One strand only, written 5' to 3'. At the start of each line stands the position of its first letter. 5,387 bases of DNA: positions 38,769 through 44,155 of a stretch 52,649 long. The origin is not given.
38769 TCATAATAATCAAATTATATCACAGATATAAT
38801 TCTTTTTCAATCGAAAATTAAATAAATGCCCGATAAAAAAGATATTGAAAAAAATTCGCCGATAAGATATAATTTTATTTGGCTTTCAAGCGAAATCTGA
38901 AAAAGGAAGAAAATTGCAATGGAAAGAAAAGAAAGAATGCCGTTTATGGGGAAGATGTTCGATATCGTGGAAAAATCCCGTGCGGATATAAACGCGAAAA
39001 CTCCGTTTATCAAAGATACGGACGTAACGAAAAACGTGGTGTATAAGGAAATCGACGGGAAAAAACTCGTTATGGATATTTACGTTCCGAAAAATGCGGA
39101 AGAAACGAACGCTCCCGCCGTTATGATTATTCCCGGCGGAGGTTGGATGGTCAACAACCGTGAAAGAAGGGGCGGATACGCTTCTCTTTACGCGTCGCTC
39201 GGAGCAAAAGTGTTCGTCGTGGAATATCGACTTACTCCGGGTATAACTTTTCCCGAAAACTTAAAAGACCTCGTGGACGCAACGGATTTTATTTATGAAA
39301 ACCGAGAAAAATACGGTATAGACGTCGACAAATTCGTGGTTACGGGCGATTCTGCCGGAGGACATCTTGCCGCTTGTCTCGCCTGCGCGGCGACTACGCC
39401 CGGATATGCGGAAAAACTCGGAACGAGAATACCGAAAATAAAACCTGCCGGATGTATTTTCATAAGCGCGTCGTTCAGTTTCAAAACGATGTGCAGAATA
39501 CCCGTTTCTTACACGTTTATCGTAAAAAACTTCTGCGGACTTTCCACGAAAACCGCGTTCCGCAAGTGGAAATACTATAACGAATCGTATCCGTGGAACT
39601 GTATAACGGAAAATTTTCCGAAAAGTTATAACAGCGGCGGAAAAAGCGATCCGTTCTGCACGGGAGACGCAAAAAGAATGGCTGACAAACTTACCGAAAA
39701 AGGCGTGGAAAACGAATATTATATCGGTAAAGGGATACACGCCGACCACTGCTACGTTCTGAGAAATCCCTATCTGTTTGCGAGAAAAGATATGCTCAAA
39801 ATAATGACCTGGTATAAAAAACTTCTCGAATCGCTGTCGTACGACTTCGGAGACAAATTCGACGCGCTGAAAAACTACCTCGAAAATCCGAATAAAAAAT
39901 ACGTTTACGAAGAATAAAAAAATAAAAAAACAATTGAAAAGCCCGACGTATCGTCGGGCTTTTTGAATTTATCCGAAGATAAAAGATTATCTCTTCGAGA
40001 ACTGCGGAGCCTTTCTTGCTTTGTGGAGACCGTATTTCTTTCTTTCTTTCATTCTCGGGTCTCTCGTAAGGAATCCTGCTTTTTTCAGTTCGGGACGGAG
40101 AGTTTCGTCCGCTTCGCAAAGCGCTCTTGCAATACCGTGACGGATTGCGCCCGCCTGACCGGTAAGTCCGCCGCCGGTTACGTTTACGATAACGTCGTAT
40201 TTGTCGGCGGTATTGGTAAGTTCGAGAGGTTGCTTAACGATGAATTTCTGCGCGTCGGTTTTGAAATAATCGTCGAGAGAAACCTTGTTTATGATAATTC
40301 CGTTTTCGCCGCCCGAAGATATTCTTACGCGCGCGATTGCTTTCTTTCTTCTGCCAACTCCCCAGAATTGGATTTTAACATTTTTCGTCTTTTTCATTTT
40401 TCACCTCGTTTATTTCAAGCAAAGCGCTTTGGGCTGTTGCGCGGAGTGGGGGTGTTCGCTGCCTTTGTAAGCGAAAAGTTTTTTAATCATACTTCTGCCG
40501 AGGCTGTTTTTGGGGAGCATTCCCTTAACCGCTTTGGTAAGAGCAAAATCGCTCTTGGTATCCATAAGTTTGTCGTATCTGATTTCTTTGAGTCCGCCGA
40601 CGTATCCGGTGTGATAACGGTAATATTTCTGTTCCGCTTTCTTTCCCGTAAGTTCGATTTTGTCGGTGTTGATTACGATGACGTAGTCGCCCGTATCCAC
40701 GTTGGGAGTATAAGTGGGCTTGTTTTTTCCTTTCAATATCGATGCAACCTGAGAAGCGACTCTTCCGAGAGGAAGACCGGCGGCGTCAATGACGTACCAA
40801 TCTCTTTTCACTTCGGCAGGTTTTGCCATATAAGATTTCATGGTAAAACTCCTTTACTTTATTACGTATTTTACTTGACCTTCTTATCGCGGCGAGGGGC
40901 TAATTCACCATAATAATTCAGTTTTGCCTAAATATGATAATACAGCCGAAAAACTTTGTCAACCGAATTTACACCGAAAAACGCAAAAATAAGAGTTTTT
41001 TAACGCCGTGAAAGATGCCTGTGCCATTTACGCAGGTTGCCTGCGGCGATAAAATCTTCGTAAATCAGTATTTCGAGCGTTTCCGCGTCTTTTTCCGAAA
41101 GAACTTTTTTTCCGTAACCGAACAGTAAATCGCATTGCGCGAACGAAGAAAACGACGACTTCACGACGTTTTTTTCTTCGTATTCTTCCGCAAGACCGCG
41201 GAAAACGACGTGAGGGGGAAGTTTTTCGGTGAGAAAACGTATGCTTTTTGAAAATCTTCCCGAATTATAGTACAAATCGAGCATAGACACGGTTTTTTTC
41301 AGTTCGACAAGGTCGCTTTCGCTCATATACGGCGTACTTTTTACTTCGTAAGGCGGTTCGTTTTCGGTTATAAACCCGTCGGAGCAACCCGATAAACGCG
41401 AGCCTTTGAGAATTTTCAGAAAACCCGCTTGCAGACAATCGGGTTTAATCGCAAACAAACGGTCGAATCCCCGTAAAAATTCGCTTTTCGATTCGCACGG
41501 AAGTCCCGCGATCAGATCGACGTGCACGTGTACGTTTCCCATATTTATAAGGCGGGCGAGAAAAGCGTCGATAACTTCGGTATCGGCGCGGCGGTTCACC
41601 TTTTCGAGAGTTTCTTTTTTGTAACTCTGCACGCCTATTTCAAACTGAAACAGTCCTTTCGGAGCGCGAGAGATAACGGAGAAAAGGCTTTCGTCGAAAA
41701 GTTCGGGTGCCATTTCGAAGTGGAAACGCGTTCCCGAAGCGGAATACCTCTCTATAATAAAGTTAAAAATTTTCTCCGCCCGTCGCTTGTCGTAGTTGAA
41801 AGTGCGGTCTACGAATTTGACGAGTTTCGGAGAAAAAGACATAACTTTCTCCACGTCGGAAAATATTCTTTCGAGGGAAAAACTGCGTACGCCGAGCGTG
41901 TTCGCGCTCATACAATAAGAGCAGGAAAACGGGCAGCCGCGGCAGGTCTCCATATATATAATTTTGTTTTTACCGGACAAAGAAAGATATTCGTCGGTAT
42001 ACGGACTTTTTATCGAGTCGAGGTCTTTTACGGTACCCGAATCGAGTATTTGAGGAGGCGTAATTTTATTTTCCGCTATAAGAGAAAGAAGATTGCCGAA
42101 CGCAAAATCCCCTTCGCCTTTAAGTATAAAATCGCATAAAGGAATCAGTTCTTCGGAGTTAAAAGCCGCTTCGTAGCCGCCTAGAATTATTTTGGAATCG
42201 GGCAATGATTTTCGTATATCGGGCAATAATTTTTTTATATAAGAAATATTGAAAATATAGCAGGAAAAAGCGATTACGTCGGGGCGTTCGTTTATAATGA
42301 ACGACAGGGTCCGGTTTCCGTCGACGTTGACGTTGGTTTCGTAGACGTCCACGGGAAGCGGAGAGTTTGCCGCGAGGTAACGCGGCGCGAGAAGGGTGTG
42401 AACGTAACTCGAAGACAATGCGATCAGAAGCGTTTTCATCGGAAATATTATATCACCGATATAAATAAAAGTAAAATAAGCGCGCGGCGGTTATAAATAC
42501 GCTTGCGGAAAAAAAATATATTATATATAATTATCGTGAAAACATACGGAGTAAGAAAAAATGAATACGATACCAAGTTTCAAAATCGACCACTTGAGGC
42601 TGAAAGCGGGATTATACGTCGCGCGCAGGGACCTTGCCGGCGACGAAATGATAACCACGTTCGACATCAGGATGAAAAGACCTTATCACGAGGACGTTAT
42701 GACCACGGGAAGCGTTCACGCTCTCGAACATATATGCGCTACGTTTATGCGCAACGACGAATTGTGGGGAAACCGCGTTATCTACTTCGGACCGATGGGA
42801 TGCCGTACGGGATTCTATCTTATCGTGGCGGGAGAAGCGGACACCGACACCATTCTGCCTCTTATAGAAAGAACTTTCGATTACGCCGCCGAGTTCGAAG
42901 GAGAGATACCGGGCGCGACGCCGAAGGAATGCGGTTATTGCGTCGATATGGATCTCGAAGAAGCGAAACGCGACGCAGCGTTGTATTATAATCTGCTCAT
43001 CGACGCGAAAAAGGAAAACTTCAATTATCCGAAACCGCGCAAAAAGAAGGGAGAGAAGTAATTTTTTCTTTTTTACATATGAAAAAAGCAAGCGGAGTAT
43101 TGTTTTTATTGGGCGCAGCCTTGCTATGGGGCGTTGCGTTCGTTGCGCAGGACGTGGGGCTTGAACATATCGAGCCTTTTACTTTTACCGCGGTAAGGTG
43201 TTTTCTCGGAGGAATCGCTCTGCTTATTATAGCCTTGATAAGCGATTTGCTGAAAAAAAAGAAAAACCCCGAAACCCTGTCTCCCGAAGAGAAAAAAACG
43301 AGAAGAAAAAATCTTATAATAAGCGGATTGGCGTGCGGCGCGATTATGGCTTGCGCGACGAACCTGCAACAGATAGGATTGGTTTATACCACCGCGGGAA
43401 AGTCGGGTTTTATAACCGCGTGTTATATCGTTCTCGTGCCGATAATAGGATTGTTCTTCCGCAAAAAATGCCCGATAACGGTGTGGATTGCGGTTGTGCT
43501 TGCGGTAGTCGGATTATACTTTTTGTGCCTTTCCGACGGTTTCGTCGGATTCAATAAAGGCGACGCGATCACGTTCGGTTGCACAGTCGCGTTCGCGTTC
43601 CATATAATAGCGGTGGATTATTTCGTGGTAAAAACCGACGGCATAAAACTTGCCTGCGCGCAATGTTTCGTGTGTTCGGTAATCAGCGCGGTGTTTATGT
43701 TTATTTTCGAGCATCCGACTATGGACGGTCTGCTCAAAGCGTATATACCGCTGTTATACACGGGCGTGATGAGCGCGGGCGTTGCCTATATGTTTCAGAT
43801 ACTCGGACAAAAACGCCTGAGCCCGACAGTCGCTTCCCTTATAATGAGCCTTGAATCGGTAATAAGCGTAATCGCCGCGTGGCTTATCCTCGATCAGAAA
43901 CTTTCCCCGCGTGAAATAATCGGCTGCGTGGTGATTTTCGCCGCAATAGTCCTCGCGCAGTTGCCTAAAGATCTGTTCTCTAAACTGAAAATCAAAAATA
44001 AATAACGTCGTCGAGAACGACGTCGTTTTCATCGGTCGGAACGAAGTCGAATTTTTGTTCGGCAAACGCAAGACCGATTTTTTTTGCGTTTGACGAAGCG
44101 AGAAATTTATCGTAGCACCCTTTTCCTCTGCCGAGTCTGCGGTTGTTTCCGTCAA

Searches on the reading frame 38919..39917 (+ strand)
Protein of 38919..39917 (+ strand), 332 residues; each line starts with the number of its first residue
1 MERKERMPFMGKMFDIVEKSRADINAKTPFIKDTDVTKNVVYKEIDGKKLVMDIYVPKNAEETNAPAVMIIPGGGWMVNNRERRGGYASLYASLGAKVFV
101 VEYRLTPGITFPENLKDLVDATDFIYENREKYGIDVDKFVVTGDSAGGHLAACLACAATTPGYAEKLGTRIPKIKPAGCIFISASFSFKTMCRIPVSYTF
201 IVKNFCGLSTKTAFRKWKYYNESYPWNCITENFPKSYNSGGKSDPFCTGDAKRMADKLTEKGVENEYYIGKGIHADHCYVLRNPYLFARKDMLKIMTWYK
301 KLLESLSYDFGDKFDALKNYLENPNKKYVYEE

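Call 25: search_protein_families(library=pfam, proteins=[window:38919-39917:+])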
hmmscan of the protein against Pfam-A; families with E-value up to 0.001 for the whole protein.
window:38919-39917:+ (332 aa): 3 families
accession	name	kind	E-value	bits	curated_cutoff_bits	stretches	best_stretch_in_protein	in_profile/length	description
PF20434.5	BD-FAE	-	7.1e-26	91.5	26.8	1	52-159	1-111/215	BD-FAE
PF07859.19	Abhydrolase_3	-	7.3e-20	72.1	25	1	71-272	4-203/210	alpha/beta hydrolase fold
PF00135.34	COesterase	-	1.5e-07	31.3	27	1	50-163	86-209/515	Carboxylesterase family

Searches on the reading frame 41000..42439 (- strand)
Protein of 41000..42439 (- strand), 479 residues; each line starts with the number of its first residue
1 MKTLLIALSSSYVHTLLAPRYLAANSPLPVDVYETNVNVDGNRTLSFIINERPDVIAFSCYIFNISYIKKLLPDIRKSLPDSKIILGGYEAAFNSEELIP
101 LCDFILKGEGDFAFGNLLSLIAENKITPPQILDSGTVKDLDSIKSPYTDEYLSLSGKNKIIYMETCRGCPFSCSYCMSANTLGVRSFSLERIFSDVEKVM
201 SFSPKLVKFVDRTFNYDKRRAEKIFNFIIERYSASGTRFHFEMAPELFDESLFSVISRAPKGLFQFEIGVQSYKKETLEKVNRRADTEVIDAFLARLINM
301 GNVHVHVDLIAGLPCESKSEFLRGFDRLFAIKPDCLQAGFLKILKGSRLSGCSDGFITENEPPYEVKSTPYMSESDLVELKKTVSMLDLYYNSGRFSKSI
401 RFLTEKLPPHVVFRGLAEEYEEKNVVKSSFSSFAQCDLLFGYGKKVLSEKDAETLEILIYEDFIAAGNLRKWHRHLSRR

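Call 25: search_protein_families(library=pfam, proteins=[window:41000-42439:-])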
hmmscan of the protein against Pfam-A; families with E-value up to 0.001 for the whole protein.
window:41000-42439:- (479 aa): 3 families
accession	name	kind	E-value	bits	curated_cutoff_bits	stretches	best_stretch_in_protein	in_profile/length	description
PF13311.11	DUF4080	-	4e-18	66.7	22.9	1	358-471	7-120/188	Protein of unknown function (DUF4080)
PF04055.27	Radical_SAM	-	9e-15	55.7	29.5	1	164-322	2-160/166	Radical SAM superfamily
PF02310.24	B12-binding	-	5.8e-12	45.9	32.1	1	30-117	29-120/121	B12 binding domain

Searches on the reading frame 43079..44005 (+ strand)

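Call 25: search_protein_families(library=pfam, proteins=[window:43079-44005:+])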
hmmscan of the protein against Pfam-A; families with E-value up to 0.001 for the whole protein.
window:43079-44005:+ (308 aa): 2 families
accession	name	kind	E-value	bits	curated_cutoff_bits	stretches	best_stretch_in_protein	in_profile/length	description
PF00892.27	EamA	-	1.6e-40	138.9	28.2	2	5-149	2-133/135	EamA-like transporter family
PF16913.11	PUNUT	-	1.2e-06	28.5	30.6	1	46-182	43-185/321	Purine nucleobase transmembrane transport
